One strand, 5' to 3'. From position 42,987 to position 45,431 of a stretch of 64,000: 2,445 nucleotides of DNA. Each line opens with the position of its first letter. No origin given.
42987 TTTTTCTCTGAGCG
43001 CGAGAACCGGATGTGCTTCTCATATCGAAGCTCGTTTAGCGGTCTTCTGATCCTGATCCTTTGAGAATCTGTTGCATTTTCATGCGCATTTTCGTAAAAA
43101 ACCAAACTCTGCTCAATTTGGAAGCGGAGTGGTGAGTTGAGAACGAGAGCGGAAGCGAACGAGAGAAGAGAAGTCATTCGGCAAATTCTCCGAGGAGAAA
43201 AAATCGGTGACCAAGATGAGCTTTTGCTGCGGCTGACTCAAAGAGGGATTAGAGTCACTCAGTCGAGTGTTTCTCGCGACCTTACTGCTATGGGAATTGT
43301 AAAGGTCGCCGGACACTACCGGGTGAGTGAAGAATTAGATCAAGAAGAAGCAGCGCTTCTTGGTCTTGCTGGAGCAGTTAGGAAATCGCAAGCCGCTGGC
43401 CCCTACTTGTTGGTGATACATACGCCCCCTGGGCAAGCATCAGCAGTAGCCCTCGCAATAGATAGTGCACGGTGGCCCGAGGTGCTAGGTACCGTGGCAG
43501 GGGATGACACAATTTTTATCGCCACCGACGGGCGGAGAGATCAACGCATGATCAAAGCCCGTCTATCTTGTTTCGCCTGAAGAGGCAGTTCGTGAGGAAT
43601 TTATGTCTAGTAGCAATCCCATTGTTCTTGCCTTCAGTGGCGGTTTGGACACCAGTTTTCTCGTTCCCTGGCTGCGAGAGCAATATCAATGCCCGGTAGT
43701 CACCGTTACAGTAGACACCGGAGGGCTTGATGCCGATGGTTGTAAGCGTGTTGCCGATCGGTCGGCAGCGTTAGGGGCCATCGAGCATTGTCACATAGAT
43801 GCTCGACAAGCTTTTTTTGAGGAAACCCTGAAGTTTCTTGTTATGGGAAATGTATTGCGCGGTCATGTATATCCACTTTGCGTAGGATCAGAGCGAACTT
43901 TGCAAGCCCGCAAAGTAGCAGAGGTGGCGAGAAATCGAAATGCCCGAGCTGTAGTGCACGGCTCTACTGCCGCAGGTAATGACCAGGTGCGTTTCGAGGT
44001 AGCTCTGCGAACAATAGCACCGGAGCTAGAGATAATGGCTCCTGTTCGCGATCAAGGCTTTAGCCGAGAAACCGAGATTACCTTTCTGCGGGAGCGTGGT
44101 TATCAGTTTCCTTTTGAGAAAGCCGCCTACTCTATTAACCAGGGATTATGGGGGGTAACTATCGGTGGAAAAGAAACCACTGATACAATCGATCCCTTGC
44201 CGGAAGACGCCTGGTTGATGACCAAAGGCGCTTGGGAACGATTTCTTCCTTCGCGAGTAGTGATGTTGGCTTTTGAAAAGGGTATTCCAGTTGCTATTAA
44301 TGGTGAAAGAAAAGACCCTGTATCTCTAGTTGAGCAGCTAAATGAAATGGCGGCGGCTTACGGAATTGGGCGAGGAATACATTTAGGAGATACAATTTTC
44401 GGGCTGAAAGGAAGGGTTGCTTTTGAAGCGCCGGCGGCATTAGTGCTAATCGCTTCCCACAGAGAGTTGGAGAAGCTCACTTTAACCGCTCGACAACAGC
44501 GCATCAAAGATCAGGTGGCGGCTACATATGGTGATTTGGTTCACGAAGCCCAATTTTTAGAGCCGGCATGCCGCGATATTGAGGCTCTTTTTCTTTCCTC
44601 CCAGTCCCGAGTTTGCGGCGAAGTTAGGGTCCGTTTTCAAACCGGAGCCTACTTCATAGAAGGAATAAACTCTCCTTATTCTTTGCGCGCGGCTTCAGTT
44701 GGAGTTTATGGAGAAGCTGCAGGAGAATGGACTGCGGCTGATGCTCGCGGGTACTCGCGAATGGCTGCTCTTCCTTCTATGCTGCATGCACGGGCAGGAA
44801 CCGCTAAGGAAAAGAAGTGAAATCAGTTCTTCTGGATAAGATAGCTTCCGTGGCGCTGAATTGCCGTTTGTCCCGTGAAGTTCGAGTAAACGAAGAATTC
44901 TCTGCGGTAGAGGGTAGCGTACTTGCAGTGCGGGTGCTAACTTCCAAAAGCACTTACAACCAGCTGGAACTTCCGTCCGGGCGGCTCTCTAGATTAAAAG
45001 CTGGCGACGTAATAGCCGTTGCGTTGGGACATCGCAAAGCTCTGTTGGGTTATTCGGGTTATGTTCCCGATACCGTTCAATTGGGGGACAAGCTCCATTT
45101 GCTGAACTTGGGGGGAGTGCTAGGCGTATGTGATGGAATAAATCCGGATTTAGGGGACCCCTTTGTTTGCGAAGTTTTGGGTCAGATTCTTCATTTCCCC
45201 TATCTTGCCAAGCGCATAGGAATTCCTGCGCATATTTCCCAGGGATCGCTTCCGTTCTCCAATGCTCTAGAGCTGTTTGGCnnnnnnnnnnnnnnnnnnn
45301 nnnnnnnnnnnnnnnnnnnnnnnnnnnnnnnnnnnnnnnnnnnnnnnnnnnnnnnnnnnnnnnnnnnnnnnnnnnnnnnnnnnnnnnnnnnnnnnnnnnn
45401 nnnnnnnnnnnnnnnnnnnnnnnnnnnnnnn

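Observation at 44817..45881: Uncharacterised P-loop protein translationally coupled inside an argF'-type arginine operon that lacks argA/argJ and argE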

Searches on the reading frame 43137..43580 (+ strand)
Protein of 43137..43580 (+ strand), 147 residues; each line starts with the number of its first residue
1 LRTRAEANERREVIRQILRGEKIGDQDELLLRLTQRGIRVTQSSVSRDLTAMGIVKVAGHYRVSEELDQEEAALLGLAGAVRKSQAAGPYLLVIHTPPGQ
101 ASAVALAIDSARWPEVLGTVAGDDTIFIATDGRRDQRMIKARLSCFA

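Call 3: search_protein_families(library=pfam, proteins=[window:43137-43580:+], max_evalue=0.01)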
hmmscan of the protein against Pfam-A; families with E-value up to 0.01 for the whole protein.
window:43137-43580:+ (147 aa): 2 families
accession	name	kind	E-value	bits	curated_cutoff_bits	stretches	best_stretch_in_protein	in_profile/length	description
PF02863.23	Arg_repressor_C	-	2.7e-19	69.2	25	1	91-143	14-66/68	Arginine repressor, C-terminal domain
PF01316.27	Arg_repressor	-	6e-16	58.4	27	1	8-58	4-54/70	Arginine repressor, DNA binding domain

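Call 4: search_protein_families(library=ncbifam, proteins=[window:43137-43580:+], max_evalue=0.01)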
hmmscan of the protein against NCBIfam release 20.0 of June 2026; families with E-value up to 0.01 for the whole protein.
window:43137-43580:+ (147 aa): 5 families
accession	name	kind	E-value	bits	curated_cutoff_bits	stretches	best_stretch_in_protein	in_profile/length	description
TIGR01529.1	argR_whole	equivalog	2.4e-32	112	130.45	1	9-143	2-142/146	arginine repressor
NF003281.1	PRK04280.1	equivalog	5.6e-23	81.7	182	1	9-143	4-144/148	transcriptional regulator AhrC/ArgR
NF002880.0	PRK03341.1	equivalog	1.6e-22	79.9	200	1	7-130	15-150/170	arginine repressor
NF001680.0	PRK00441.1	equivalog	2.8e-19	69.7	184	1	10-143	5-144/150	arginine repressor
NF003457.0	PRK05066.1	equivalog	1e-17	64.1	194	1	1-131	1-136/156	transcriptional regulator ArgR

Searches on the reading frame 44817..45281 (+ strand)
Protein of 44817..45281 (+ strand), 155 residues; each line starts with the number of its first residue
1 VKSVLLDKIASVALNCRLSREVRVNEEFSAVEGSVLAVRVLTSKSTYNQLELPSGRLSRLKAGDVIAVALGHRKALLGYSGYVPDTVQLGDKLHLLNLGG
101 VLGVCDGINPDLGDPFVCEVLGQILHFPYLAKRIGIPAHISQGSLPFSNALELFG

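Call 49: predict_structure(alignment_id=A3)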
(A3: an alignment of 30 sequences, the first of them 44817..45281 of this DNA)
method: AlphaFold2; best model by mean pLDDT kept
length: 155 residues; sequences in the alignment: 30
mean_pLDDT: 80.6   pTM: 0.75
mean pLDDT of the five models: 80.6, 79.9, 78.2, 74.9, 61.2
residues with pLDDT >= 90: 70; 70-90: 50; 50-70: 12; < 50: 23
segments of 3 or more residues with pLDDT < 50: 128-147
pLDDT, mean of each block of 10 residues (from residue 1): 91 84 87 91 92 93 96 71 92 93 87 92 72 38 47 49
secondary structure, 60 per line:
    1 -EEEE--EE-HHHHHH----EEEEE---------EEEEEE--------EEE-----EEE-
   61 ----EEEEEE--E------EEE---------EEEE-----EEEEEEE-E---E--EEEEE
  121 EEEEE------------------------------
elements in order: E2-5 H11-16 E21-25 E35-40 E49-51 E57-59 E65-70 E80-82 E92-95 E101-107 E116-125

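Call 52: fold_search(model_id=the predicted structure, library=pdb)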
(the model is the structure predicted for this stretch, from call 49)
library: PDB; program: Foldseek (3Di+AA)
matches with E <= 10: 125; with E <= 0.001: 0
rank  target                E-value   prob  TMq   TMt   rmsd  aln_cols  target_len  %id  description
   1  3cgm                  1.4e+00  0.04  0.21  0.21  17.0       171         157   10  Crystal structure of thermophilic SlyD (released 2009-03-10)
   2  3j6x_L2               1.5e+00  0.02  0.15  0.10  16.9       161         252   16  S. cerevisiae 80S ribosome bound with Taura syndrome virus (TSV) IRES, 5 degree rotation (Class II) (released 2014-06-11)
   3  8b38_C                1.6e+00  0.02  0.15  0.10  14.0       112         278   11  Chaetoceros socialis forma radians RNA virus 1 full capsid atomic model (released 2022-11-23)
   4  9l9p_S                1.7e+00  0.01  0.12  0.04  16.6       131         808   13  Cryo-EM structure of bacteriophage T1 tail tip complex (released 2025-03-12)
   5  5bwa_A                1.8e+00  0.02  0.12  0.07  12.2       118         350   12  Crystal structure of ODC-PLP-AZ1 ternary complex (released 2015-12-09)
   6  7oxg_A                1.9e+00  0.12  0.27  0.39   9.3       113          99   17  ttSlyD FKBP domain with M8A pseudo-wild-type S2 peptide (released 2022-03-16)
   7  8hku_AL2P             1.9e+00  0.01  0.13  0.10  18.1       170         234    9  Cryo-EM Structures and Translocation Mechanism of Crenarchaeota Ribosome (released 2023-08-16)
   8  4dt4                  2.1e+00  0.08  0.27  0.26  13.6       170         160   15  Crystal structure of the PPIase-chaperone SlpA with the chaperone binding site occupied by the linker of the purificatio (released 2012-07-04)
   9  2kfw_MODEL_1_A        2.1e+00  0.02  0.18  0.15  22.5       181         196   15  Solution structure of full-length SlyD from E.coli (released 2009-09-15)
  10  7o9k_D                2.3e+00  0.03  0.16  0.12  16.2       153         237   14  Human mitochondrial ribosome large subunit assembly intermediate with MTERF4-NSUN4, MRM2, MTG1, the MALSU module, GTPB (released 2021-06-30)
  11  2ws9_2                2.3e+00  0.02  0.13  0.11  12.3       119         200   13  Equine Rhinitis A Virus at Low pH (released 2010-08-25)
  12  1mec_1                2.3e+00  0.01  0.11  0.08  19.3       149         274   18  CONFORMATIONAL VARIABILITY OF A PICORNAVIRUS CAPSID: PH-DEPENDENT STRUCTURAL CHANGES OF MENGO VIRUS RELATED TO ITS HOS (released 1994-01-31)
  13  6wds_A                2.4e+00  0.01  0.11  0.07  16.4       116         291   15  Enterovirus D68 in complex with human monoclonal antibody EV68-159 (released 2020-07-15)
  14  3bcw_B                2.6e+00  0.11  0.22  0.27   6.6        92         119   15  Crystal structure of a duf861 family protein with a rmlc-like cupin fold (bb1179) from bordetella bronchiseptica rb50  (released 2007-11-27)
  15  4amc                  2.6e+00  0.01  0.13  0.03  14.3       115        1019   11  Crystal structure of Lactobacillus reuteri 121 N-terminally truncated glucansucrase GTFA (released 2012-11-07)
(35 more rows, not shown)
